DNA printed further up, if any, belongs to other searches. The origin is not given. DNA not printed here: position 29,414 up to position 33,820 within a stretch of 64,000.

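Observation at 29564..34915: Unusual receptor-type adenylyl cyclase: polytopic N-domain, TM-bracketed ectodomain, PAS, and a single class III catalytic domain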

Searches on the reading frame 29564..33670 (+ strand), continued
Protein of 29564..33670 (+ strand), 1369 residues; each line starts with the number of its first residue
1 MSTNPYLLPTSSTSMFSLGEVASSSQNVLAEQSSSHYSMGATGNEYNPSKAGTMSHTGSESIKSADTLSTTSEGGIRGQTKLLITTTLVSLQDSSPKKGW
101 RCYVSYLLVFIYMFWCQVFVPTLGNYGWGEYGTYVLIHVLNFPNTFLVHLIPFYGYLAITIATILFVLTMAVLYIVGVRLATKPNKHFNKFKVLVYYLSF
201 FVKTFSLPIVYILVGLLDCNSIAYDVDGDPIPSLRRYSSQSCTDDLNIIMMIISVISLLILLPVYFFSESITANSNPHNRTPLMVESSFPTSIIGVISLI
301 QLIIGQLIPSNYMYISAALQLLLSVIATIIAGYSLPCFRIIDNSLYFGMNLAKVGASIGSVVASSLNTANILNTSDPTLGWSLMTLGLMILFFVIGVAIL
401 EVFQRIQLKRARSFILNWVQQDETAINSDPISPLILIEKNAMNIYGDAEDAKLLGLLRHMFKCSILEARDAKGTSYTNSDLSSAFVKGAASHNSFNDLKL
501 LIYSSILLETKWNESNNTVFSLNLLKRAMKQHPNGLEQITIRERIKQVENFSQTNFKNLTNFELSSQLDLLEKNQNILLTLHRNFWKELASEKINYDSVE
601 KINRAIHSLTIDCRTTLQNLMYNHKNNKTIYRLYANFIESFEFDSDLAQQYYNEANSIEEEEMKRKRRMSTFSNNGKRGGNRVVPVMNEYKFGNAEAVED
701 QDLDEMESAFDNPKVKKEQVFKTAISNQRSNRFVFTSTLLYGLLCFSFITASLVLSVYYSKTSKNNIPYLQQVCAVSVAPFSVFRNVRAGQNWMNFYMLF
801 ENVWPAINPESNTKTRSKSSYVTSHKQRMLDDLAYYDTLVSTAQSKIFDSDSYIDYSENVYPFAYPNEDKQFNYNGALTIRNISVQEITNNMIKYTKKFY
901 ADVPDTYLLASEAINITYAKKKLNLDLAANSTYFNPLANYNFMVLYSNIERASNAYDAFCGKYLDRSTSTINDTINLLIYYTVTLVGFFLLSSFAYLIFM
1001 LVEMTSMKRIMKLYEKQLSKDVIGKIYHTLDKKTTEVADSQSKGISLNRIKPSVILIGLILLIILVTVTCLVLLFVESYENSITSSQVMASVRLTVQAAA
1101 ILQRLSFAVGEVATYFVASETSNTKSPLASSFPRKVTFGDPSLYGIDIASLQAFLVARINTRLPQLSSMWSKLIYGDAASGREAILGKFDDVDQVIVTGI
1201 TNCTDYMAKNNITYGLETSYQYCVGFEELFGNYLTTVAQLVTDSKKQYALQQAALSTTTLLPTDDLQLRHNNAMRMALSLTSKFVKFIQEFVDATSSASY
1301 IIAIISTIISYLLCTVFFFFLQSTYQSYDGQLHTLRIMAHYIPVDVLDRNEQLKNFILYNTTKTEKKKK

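Call 57: list_cluster_members(proteins=[P0093, P0098, P0109, P0110, P0116, P0119, P0127, P0131, P0137, P0126])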
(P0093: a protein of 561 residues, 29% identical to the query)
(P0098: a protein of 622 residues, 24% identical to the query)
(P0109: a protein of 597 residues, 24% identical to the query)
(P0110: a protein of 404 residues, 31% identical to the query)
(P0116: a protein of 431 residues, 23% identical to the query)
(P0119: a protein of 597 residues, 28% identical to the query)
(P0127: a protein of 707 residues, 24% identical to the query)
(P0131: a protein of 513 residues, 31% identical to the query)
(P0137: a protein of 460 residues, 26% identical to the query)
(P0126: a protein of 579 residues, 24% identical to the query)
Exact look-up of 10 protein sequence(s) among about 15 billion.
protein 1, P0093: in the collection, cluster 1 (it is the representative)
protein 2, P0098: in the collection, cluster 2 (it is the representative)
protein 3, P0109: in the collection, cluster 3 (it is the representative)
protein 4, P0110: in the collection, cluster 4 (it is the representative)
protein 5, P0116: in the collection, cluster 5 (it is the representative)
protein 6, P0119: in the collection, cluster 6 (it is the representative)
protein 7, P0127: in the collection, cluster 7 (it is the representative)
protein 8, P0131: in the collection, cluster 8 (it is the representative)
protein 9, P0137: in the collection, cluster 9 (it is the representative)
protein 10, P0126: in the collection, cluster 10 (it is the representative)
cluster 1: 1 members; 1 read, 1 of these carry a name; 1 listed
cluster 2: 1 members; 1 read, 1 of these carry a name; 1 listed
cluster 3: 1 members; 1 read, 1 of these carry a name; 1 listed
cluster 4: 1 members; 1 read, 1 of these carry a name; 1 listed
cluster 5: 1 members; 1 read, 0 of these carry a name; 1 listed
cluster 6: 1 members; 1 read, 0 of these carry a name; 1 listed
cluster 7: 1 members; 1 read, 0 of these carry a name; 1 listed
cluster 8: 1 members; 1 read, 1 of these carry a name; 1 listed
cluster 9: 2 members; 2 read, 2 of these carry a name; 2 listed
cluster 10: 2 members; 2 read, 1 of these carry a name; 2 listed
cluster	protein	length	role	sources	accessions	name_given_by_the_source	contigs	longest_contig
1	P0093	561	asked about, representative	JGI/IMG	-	hypothetical protein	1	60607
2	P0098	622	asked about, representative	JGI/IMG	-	hypothetical protein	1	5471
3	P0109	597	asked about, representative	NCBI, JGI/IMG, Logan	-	hypothetical protein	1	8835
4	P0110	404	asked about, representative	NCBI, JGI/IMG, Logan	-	hypothetical protein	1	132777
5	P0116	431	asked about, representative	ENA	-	-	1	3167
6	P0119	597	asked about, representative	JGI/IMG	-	-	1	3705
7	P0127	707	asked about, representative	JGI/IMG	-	-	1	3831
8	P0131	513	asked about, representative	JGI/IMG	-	hypothetical protein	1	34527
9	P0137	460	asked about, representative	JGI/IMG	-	hypothetical protein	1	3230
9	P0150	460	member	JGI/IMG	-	hypothetical protein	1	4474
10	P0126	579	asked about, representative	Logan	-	-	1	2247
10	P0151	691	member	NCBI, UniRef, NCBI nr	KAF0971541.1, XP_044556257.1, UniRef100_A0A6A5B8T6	hypothetical protein FDP41_010147 [Naegleria fowleri] | Uncharacterized protein n=1 Tax=Naegleria fowleri TaxID=5763 RepID=A0A6A5B8T6_NAEFO | uncharacterized protein FDP41_010147 [Naegleria fowleri]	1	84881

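Call 79: search_protein_families(library=pfam, proteins=[P0009, P0010, P0011, P0015, P0017, P0028], max_evalue=0.05)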
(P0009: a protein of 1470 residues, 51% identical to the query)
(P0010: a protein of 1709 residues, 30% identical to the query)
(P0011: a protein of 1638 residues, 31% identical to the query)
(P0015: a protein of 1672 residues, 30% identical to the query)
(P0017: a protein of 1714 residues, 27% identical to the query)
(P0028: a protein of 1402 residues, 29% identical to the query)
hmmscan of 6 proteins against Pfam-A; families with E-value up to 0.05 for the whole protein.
P0009 (1470 aa): 5 families
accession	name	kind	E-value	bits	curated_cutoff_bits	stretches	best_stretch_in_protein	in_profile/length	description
PF00211.25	Guanylate_cyc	-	1.5e-52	178.3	21.9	1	1237-1444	3-182/183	Adenylate and Guanylate cyclase catalytic domain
PF13426.13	PAS_9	-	1.9e-14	54.2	27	1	1063-1197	2-102/103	PAS domain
PF25474.1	TPR_TmcB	-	1.1e-12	48.4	27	1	226-327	23-124/125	TmcB, TPR repeats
PF00989.32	PAS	-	5.5e-05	23.6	22.6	1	1053-1117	2-66/113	PAS fold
PF07701.20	HNOBA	-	0.003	17.5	23.4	1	1200-1229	187-216/216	Heme NO binding associated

P0010 (1709 aa): 8 families
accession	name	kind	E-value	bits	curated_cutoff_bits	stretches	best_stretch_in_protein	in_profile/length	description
PF00211.25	Guanylate_cyc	-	1.3e-54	185.1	21.9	1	1471-1653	3-182/183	Adenylate and Guanylate cyclase catalytic domain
PF13426.13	PAS_9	-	4.5e-16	59.4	27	1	1325-1431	2-102/103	PAS domain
PF25474.1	TPR_TmcB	-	3.1e-12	46.9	27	1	525-620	28-123/125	TmcB, TPR repeats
PF00989.32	PAS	-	1.3e-07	32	22.6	1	1316-1430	3-113/113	PAS fold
PF13188.13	PAS_8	-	0.004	17.4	21.8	1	1315-1368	2-55/65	PAS domain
PF07701.20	HNOBA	-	0.0048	16.9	23.4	1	1435-1463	188-216/216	Heme NO binding associated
PF24820.1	Diguanyl_cycl_sensor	-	0.012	16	28.1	0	1325-1429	7-109/109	Diguanylate cyclase-like sensor domain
PF03973.19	Triabin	-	0.018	15.4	21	1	1379-1447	73-140/149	Triabin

P0011 (1638 aa): 6 families
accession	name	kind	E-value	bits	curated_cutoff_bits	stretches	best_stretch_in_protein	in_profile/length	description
PF00211.25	Guanylate_cyc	-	7.3e-55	185.8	21.9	1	1430-1610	3-182/183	Adenylate and Guanylate cyclase catalytic domain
PF25474.1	TPR_TmcB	-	7.6e-16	58.6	27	1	505-617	11-123/125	TmcB, TPR repeats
PF13426.13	PAS_9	-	3.9e-14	53.2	27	1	1284-1391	2-103/103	PAS domain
PF00989.32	PAS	-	1.3e-08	35.3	22.6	1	1276-1346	4-74/113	PAS fold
PF13188.13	PAS_8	-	3.8e-05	23.9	21.8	1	1275-1327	3-55/65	PAS domain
PF08448.16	PAS_4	-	0.00021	21.9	23.1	1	1279-1337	1-59/110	PAS fold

P0015 (1672 aa): 6 families
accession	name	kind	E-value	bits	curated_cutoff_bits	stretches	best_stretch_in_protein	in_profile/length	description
PF00211.25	Guanylate_cyc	-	1.4e-55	188.2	21.9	1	1480-1661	3-182/183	Adenylate and Guanylate cyclase catalytic domain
PF13426.13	PAS_9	-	3.2e-15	56.7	27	1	1335-1441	2-103/103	PAS domain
PF25474.1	TPR_TmcB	-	3.6e-14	53.2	27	1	547-647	23-123/125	TmcB, TPR repeats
PF00989.32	PAS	-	1.8e-06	28.4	22.6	1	1326-1439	3-113/113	PAS fold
PF13188.13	PAS_8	-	0.0005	20.3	21.8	1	1327-1370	4-46/65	PAS domain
PF08448.16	PAS_4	-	0.028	15.1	23.1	0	1330-1388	1-58/110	PAS fold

P0017 (1714 aa): 6 families
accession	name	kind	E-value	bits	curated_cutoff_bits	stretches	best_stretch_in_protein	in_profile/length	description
PF00211.25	Guanylate_cyc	-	9.9e-53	178.9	21.9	1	1480-1665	3-182/183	Adenylate and Guanylate cyclase catalytic domain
PF13426.13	PAS_9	-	1.2e-16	61.3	27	1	1336-1440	2-102/103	PAS domain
PF25474.1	TPR_TmcB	-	1.3e-13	51.4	27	1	548-651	20-123/125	TmcB, TPR repeats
PF00989.32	PAS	-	5.8e-09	36.4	22.6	1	1329-1423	5-108/113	PAS fold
PF13188.13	PAS_8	-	0.0039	17.5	21.8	1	1326-1370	2-43/65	PAS domain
PF24820.1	Diguanyl_cycl_sensor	-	0.0041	17.5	28.1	1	1335-1421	6-93/109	Diguanylate cyclase-like sensor domain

P0028 (1402 aa): 3 families
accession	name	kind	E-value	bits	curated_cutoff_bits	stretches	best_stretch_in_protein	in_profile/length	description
PF00211.25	Guanylate_cyc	-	1.6e-55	188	21.9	1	1176-1357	3-182/183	Adenylate and Guanylate cyclase catalytic domain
PF13426.13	PAS_9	-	1.4e-09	38.6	27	1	1024-1136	3-102/103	PAS domain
PF00989.32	PAS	-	4.3e-05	23.9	22.6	1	1013-1105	2-82/113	PAS fold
